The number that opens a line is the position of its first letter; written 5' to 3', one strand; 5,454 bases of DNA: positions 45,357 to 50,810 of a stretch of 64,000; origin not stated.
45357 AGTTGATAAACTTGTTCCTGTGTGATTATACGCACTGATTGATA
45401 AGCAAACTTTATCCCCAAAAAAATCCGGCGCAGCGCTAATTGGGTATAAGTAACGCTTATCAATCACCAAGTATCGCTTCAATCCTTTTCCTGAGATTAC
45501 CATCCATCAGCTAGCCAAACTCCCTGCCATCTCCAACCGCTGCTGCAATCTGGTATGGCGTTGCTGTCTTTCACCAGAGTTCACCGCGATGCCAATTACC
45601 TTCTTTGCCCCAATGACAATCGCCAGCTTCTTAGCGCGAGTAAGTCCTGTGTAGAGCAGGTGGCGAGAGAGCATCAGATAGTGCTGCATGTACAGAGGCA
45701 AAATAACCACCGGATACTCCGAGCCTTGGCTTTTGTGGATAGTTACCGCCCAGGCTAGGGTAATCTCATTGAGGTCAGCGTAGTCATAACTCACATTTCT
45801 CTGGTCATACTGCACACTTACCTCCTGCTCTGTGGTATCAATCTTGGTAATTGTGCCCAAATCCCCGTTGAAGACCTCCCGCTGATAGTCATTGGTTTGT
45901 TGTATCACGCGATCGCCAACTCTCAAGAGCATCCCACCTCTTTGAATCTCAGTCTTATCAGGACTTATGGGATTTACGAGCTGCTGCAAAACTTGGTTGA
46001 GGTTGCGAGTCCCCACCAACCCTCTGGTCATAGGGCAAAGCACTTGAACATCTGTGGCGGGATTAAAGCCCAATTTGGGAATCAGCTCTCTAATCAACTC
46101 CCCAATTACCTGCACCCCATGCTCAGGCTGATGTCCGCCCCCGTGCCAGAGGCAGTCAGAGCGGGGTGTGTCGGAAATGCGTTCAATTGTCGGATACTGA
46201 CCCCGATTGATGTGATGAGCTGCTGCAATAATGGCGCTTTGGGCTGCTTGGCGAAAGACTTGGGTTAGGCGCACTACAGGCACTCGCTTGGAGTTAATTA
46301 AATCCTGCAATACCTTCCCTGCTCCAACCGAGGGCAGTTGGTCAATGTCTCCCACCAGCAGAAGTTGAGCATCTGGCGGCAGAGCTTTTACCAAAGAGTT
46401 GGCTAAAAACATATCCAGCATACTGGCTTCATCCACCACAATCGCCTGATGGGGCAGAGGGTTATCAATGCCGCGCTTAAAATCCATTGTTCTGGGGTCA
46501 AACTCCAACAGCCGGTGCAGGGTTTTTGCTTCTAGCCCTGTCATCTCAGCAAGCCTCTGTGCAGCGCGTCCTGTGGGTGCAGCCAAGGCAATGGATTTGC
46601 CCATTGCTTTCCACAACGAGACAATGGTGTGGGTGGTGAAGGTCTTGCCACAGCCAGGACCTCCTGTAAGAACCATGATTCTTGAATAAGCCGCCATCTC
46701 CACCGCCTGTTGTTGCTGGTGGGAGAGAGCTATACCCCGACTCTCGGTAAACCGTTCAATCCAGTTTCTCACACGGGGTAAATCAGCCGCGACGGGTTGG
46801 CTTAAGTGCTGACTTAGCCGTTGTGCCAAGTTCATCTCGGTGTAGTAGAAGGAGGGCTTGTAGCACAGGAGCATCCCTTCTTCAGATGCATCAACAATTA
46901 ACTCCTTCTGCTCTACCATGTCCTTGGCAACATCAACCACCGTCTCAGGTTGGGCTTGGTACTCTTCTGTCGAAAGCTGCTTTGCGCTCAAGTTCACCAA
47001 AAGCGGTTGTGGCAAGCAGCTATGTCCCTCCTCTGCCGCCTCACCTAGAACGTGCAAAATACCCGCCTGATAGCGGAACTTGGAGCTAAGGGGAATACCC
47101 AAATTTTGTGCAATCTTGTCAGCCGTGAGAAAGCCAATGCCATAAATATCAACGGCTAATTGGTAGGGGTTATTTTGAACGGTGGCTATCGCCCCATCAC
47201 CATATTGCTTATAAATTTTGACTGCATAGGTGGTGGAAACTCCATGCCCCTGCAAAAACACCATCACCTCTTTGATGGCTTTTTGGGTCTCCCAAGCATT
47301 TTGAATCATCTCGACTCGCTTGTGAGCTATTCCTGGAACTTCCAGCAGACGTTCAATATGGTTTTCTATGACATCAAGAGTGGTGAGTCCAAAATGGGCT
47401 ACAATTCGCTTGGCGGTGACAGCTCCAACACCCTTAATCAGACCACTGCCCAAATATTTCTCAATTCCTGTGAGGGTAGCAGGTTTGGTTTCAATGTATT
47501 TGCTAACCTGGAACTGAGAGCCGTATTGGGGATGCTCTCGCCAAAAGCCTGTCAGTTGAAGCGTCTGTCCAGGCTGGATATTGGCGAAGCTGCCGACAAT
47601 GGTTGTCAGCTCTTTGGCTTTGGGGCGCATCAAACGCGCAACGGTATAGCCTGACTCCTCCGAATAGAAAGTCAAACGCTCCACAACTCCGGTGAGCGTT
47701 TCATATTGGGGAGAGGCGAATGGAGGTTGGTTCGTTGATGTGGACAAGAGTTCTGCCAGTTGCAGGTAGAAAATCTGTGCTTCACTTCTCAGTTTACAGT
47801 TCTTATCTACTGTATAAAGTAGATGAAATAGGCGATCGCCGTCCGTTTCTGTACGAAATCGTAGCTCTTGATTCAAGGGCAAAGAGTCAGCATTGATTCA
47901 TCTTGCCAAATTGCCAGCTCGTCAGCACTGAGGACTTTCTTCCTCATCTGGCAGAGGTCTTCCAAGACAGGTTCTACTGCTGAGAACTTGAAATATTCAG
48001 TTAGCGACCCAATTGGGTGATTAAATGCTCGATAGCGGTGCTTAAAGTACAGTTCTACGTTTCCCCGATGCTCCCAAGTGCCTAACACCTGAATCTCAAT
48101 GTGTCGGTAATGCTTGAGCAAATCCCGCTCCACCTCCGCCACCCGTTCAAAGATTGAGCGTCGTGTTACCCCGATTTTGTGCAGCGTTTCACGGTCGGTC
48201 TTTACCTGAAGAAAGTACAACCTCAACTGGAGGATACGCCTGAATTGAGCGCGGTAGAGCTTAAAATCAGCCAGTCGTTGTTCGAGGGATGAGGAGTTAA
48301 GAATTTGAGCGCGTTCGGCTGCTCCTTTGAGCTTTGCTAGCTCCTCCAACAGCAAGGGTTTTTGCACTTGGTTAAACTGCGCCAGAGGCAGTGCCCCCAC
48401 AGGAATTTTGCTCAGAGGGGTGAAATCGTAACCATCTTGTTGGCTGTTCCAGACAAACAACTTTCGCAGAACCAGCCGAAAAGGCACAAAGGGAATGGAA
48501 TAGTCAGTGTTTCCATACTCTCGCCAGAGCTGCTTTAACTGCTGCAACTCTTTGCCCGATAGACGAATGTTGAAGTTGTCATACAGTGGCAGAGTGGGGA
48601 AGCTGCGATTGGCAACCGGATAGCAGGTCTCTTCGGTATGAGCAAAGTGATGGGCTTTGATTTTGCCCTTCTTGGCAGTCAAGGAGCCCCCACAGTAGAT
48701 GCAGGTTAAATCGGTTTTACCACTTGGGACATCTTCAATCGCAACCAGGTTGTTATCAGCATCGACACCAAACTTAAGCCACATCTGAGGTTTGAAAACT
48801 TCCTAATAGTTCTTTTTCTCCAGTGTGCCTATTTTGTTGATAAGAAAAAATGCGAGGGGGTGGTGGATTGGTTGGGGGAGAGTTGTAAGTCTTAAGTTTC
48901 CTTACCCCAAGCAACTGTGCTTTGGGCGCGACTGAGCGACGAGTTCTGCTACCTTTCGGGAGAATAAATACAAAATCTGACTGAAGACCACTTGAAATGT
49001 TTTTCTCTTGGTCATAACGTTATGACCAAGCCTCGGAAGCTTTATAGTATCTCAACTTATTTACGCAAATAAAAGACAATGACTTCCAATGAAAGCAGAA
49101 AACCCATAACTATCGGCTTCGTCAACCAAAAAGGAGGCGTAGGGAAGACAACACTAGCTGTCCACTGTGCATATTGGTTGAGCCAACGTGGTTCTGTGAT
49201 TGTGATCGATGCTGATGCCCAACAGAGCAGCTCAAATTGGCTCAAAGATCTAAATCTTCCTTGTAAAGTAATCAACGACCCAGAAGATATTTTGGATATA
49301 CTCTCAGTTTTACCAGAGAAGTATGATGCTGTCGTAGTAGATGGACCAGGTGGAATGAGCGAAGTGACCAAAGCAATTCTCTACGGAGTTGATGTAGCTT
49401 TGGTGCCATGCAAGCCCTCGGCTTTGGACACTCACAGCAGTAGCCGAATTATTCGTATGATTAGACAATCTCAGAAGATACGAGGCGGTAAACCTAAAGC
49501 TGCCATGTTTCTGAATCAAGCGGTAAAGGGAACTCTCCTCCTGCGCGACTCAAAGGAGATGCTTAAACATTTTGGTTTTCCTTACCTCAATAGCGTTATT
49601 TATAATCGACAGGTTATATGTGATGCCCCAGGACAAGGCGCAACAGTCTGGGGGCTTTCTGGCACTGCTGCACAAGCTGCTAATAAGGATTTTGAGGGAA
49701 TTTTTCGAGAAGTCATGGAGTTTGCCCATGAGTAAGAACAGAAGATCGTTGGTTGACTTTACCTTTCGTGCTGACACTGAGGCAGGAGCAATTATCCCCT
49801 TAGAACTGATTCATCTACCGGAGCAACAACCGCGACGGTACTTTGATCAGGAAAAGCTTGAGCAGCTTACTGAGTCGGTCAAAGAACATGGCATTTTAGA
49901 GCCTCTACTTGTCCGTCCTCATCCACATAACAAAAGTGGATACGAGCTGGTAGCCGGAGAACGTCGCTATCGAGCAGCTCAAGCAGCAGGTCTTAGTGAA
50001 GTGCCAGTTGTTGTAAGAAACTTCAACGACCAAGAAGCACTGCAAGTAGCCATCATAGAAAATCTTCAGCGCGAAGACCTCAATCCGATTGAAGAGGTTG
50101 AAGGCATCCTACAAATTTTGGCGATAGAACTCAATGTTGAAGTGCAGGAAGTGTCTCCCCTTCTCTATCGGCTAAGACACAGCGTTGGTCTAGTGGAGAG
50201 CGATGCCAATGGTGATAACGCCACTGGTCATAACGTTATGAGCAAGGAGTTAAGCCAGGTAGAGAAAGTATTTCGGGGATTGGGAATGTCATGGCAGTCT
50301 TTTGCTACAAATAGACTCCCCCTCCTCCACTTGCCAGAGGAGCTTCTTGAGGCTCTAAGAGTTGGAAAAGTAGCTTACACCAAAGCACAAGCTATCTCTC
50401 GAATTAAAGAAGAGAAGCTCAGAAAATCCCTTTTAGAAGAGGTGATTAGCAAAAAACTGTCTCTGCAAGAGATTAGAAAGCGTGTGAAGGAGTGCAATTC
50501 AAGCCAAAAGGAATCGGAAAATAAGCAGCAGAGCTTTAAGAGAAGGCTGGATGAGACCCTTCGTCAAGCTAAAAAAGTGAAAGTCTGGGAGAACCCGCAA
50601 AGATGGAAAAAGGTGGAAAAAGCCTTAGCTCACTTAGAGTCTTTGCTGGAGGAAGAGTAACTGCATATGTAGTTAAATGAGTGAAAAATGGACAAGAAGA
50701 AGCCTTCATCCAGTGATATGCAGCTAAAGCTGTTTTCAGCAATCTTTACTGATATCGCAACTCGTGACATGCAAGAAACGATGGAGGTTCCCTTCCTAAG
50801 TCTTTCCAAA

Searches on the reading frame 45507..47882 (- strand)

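Call 9: search_protein_families(library=pfam, max_evalue=0.001, proteins=[window:45507-47882:-])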
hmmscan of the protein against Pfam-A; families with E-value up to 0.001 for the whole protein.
window:45507-47882:- (791 aa): 12 families
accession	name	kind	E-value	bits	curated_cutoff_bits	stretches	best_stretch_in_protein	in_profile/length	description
PF13245.12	AAA_19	-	1e-46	158.9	25.1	1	390-520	1-133/134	AAA domain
PF13604.12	AAA_30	-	1.4e-44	152.6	27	1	386-571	2-182/191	AAA domain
PF14490.11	HHH_RecD2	-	4.7e-38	129.4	27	1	200-289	2-92/92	ATP-dependent RecD2 DNA helicase HHH domain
PF23139.1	OB_YrrC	-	1.6e-24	86.1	27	1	61-134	2-76/76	ATP-dependent DNA helicase YrrC, OB-fold domain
PF18335.7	SH3_13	-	5.3e-22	77.8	41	1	628-692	1-65/65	ATP-dependent RecD-like DNA helicase SH3 domain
PF13538.12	UvrD_C_2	-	1.1e-19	70.5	27.4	1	709-757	1-52/52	UvrD-like helicase C-terminal domain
PF01443.25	Viral_helicase1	-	7.4e-09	36.2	21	1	680-755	151-225/228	Viral superfamily 1 RNA helicase core domain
PF14520.12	HHH_5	-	1.4e-08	35.5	27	1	149-197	7-55/57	Helix-hairpin-helix domain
PF13086.12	AAA_11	-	1.4e-05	25.5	27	0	386-428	2-52/257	AAA domain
PF13401.12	AAA_22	-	0.00019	22.2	27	1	400-510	5-121/130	AAA domain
PF05970.20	PIF1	-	0.00023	21.3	25.9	0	397-548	19-192/223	PIF1-like helicase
PF24883.2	NPHP3_N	-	0.00065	20.4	24.8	0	388-434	9-56/164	Nephrocystin 3, N-terminal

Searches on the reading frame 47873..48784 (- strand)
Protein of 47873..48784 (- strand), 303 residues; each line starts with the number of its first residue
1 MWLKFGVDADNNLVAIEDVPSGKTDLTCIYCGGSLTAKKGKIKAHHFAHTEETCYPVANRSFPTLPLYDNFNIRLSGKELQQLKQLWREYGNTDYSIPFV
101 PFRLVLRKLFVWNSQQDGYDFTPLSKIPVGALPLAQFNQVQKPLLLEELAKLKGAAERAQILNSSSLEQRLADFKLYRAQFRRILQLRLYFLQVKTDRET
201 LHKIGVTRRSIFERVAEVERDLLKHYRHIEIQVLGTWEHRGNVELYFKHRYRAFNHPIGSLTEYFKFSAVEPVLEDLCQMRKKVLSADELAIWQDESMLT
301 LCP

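Call 9: search_protein_families(library=pfam, max_evalue=0.001, proteins=[window:47873-48784:-])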
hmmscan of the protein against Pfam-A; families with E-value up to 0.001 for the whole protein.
window:47873-48784:- (303 aa): 2 families
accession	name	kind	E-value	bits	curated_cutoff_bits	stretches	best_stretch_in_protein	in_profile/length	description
PF25164.1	CoiA_N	-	1.9e-06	27.7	26.3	1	24-54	16-47/50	Competence protein CoiA, N-terminal domain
PF25169.1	DUF7830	-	0.00046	20.4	27.5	0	19-52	28-61/72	Domain of unknown function (DUF7830)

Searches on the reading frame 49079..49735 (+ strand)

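Call 111: search_protein_families(library=pfam, max_evalue=0.001, proteins=[window:49079-49735:+])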
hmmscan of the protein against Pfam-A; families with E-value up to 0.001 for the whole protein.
window:49079-49735:+ (218 aa): 6 families
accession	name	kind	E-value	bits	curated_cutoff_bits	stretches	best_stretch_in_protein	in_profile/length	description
PF13614.12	AAA_31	-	7.7e-17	62.2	27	2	11-53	3-46/177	AAA domain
PF01656.29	CbiA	-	1e-13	51.7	25.4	1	13-189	2-124/125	CobQ/CobB/MinD/ParA nucleotide binding domain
PF09140.17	MipZ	-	9.8e-09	35.3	20.7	1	12-52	3-44/262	ATPase MipZ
PF07015.17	VirC1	-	2.1e-06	27.7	24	1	12-147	4-149/231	VirC1 protein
PF10609.15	ParA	-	9.8e-06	25.6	27.1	1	15-47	9-42/246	NUBPL iron-transfer P-loop NTPase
PF02374.21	ArsA_ATPase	-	5.6e-05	22.9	24.3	1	14-50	5-42/305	Anion-transporting ATPase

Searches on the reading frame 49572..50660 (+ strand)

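Call 9: search_protein_families(library=pfam, max_evalue=0.001, proteins=[window:49572-50660:+])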
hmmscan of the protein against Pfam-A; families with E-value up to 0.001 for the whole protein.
window:49572-50660:+ (362 aa): 2 families
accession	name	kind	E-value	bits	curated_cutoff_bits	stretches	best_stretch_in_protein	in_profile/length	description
PF02195.25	ParB_N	-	9.6e-33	112.5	26.3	1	75-166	6-95/95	ParB N-terminal domain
PF17762.8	HTH_ParB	-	1.9e-11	44.4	22.6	1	231-309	24-101/102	ParB HTH domain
